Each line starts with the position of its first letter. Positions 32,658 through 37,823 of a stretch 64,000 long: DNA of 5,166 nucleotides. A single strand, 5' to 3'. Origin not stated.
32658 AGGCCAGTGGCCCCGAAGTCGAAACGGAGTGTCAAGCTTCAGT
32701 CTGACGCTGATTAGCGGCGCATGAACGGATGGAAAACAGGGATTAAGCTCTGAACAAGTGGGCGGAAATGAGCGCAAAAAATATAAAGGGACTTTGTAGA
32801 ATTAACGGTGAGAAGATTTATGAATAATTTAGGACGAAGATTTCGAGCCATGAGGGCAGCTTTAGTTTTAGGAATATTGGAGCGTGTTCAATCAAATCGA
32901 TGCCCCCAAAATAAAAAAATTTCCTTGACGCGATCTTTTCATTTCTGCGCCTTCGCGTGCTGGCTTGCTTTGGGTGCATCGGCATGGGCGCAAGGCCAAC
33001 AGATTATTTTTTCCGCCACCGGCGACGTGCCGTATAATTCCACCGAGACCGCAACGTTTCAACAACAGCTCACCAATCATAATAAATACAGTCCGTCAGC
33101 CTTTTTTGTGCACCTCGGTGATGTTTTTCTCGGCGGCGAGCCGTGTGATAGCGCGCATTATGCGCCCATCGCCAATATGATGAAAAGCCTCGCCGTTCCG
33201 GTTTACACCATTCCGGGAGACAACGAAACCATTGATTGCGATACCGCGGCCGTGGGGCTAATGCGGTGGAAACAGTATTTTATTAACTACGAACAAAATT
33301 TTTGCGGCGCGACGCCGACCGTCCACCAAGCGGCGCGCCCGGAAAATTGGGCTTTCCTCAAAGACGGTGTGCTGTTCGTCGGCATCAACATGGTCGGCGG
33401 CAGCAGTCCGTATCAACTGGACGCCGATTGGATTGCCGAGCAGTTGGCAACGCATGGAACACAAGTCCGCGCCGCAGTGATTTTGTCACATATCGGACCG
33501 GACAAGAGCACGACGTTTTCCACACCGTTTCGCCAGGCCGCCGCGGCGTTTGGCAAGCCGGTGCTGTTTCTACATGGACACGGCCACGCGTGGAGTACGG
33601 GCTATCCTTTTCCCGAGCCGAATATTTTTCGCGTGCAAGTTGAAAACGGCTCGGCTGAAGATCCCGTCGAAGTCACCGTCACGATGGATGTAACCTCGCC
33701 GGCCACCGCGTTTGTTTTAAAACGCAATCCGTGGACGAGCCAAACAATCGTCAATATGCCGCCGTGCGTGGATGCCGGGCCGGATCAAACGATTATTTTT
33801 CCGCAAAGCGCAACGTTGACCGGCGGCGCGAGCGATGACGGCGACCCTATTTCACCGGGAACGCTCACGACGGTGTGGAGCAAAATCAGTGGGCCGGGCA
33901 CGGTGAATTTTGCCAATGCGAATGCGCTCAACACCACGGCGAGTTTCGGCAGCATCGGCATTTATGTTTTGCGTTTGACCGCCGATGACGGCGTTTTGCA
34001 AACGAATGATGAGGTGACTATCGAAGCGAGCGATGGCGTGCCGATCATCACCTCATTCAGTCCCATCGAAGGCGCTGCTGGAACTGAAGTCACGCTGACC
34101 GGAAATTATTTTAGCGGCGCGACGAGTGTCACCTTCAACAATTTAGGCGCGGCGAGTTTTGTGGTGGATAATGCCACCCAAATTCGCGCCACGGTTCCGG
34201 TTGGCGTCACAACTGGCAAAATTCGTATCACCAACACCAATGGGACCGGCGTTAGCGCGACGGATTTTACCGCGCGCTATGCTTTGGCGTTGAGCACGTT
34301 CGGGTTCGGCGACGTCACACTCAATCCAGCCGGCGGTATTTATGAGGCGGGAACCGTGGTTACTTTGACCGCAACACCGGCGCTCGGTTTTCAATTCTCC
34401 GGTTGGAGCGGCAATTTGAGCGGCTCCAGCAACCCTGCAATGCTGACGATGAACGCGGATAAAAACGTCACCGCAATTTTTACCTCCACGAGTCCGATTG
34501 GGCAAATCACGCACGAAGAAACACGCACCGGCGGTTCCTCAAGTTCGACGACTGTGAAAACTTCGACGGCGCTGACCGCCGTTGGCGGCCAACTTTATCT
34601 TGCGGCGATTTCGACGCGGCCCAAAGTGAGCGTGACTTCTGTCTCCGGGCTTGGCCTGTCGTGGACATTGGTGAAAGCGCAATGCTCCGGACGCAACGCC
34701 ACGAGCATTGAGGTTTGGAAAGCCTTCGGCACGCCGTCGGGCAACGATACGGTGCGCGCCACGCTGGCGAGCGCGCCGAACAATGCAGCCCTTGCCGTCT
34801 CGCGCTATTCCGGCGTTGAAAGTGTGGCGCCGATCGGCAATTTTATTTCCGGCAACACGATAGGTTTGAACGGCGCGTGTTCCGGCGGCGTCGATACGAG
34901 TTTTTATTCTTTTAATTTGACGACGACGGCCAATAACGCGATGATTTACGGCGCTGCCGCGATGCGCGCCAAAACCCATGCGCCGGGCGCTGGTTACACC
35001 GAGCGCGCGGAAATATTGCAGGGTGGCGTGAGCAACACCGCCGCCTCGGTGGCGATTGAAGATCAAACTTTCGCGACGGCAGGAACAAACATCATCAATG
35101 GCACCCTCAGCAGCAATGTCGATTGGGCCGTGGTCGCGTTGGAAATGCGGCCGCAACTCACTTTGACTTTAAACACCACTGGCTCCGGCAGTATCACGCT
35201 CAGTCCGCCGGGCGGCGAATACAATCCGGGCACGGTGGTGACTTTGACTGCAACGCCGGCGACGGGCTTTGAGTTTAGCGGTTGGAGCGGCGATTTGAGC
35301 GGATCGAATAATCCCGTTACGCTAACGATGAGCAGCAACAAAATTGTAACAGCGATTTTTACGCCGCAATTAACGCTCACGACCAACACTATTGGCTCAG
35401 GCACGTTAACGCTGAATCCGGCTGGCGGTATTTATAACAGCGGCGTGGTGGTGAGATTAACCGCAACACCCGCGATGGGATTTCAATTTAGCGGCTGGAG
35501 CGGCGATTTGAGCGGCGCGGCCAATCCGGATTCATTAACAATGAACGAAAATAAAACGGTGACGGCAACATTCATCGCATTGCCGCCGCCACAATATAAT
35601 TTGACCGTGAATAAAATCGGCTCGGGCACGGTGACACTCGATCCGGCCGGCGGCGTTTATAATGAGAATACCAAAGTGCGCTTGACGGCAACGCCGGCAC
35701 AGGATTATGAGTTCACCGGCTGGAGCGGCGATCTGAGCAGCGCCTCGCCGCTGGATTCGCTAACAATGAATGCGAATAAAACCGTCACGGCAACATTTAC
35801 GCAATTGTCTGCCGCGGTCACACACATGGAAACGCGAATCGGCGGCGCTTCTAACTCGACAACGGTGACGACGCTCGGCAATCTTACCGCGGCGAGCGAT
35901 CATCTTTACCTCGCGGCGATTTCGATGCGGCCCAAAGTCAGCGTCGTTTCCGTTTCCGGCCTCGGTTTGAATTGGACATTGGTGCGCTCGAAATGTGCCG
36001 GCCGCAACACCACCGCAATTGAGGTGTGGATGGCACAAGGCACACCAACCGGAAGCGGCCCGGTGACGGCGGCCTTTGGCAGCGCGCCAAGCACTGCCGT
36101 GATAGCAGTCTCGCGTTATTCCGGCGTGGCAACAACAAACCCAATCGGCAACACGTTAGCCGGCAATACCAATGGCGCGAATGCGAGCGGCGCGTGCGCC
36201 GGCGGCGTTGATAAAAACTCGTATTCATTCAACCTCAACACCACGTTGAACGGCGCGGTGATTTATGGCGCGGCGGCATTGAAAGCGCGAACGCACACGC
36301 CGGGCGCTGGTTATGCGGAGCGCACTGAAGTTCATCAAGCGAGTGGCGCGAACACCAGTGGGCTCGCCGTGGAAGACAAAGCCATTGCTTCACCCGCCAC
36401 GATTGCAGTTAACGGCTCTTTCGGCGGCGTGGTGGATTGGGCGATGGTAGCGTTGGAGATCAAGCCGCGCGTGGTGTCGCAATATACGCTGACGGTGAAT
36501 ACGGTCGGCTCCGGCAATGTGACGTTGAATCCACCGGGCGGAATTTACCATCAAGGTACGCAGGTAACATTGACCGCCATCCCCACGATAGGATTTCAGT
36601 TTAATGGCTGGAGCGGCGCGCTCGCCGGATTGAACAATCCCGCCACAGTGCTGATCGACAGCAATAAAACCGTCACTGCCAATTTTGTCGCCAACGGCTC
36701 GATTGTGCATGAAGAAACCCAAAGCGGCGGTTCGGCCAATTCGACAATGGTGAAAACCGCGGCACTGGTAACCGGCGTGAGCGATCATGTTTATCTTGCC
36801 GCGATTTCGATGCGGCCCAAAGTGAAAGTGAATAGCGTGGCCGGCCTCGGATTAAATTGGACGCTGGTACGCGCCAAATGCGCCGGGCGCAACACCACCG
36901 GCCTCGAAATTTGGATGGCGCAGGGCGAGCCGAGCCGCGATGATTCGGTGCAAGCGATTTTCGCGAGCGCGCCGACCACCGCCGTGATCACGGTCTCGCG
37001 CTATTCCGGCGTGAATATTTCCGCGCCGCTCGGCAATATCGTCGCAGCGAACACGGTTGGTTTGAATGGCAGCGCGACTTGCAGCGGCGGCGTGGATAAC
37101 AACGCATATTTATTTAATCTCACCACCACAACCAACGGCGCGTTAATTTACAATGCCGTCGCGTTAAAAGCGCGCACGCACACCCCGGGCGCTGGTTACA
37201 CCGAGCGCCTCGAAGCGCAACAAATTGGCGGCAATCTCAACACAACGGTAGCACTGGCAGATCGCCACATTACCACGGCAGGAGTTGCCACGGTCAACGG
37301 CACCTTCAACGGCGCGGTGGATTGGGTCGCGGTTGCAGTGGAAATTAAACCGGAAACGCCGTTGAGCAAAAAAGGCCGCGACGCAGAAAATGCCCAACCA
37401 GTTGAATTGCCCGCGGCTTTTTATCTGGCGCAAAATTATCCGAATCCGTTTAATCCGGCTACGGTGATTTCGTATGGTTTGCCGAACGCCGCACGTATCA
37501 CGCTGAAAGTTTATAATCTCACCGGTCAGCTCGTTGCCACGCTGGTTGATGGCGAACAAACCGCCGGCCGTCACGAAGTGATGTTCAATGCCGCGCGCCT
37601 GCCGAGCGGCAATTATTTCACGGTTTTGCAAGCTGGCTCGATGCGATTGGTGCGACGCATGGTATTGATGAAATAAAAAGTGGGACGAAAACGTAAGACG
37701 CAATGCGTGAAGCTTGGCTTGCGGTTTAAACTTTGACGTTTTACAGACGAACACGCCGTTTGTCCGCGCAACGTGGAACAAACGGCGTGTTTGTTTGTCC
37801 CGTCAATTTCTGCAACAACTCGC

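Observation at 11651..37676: A 26-kb tandem array of six giant mosaic surface-protein paralogues splits an EPS biosynthesis locus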

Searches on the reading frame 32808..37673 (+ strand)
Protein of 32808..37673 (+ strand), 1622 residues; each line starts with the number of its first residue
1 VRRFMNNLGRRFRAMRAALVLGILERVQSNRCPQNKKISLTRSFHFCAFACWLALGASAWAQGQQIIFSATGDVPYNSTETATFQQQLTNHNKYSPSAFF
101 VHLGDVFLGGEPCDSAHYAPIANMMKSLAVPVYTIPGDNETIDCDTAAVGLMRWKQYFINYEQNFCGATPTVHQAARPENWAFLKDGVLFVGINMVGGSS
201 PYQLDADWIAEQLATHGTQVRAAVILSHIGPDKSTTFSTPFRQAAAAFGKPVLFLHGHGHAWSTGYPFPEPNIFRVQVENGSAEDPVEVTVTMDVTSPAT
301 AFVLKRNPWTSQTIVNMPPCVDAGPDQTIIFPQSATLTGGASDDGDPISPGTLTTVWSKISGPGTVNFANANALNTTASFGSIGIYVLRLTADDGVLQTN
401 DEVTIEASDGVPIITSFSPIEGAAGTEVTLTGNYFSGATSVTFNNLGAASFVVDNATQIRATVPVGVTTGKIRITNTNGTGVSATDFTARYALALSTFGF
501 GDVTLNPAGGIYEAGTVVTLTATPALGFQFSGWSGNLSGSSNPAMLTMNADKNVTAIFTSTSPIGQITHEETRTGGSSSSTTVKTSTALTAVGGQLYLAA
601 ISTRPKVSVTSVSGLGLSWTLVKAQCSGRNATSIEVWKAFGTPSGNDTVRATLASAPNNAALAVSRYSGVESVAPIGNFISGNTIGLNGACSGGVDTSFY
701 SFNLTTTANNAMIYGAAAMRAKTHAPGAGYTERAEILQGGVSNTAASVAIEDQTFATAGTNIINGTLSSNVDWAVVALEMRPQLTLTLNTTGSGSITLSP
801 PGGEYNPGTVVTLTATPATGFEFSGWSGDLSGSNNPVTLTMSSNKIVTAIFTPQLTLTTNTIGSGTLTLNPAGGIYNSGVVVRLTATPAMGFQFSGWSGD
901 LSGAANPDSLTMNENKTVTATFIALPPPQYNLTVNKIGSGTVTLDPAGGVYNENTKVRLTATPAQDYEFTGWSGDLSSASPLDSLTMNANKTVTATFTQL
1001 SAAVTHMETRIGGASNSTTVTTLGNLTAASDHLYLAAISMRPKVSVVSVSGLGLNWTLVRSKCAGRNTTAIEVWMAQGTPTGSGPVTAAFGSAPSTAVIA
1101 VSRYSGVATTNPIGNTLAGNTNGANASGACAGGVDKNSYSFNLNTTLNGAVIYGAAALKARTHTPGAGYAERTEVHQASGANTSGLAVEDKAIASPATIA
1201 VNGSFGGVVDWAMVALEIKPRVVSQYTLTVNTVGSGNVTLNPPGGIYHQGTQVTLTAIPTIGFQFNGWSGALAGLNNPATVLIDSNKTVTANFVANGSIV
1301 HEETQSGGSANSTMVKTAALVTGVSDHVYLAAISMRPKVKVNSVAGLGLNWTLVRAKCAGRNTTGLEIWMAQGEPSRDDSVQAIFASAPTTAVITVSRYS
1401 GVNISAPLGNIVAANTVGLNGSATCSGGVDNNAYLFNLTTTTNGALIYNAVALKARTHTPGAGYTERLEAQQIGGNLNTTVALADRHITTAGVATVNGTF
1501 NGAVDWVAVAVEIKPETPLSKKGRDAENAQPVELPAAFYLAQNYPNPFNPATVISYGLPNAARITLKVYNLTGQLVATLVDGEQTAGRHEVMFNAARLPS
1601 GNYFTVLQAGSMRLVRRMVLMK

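Call 3: search_protein_families(library=pfam, proteins=[window:32808-37673:+], max_evalue=0.01)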
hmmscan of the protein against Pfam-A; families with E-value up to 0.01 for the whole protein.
window:32808-37673:+ (1622 aa): 5 families
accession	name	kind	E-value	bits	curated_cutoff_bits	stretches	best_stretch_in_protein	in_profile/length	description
PF18998.6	Flg_new_2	-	3.6e-77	254.8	23.6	5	785-853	2-71/73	Divergent InlB B-repeat domain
PF09479.16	Flg_new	-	3.4e-08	33.9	27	0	785-849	2-64/65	Listeria-Bacteroides repeat domain (List_Bact_rpt)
PF18962.6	Por_Secre_tail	-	1.7e-07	31.9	27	1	1544-1618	2-73/75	Secretion system C-terminal sorting domain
PF22352.2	K319L-like_PKD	-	1.7e-07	31.6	27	1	323-405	1-82/84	K319L-like, PKD domain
PF13860.13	FlgD_ig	-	2.4e-05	24.7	27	1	1560-1606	21-72/79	FlgD Ig-like domain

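Call 10: search_protein_families(library=ncbifam, proteins=[window:32808-37673:+], max_evalue=0.1)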
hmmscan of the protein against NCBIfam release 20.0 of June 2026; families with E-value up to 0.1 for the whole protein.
window:32808-37673:+ (1622 aa): 4 families
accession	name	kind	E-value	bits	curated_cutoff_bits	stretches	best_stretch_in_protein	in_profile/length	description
TIGR02543.1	List_Bact_rpt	repeat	6.5e-16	58.4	20.95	2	1262-1294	5-41/44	TIGR02543 family repeat protein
TIGR04183.1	Por_Secre_tail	domain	1.6e-09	37.6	23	1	1544-1619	2-70/72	T9SS type A sorting domain-containing protein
NF052323.1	T9SSA_dep_M6i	equivalog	2e-06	26.1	600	1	1542-1610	959-1027/1043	T9SS-dependent M6-like inactivated metalloprotease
NF047769.1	LIC10067_lipo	equivalog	5e-06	25.9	200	1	412-481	37-117/239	LIC10067 family putative lipoprotein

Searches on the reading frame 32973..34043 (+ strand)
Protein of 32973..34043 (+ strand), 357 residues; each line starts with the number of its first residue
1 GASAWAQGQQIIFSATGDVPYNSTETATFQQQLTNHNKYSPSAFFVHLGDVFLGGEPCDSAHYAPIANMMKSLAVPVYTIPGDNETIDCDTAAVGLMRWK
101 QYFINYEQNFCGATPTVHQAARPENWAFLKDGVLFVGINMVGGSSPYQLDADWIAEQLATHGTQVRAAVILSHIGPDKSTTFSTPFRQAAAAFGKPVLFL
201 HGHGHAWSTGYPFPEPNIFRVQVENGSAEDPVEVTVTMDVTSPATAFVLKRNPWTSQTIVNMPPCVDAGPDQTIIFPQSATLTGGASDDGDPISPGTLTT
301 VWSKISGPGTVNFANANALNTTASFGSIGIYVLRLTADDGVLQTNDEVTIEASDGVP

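Call 24: search_protein_families(library=pfam, proteins=[window:32973-34043:+], max_evalue=10)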
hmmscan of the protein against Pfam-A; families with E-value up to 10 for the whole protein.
window:32973-34043:+ (357 aa): 3 families
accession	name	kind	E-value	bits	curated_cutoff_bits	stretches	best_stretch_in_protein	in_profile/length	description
PF22352.2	K319L-like_PKD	-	2.2e-09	37.6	27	1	268-350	1-82/84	K319L-like, PKD domain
PF00149.33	Metallophos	-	0.00011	23.1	21.5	1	23-205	15-189/191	Calcineurin-like phosphoesterase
PF18911.6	PKD_4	-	0.004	17.6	27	1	261-341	1-72/85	PKD domain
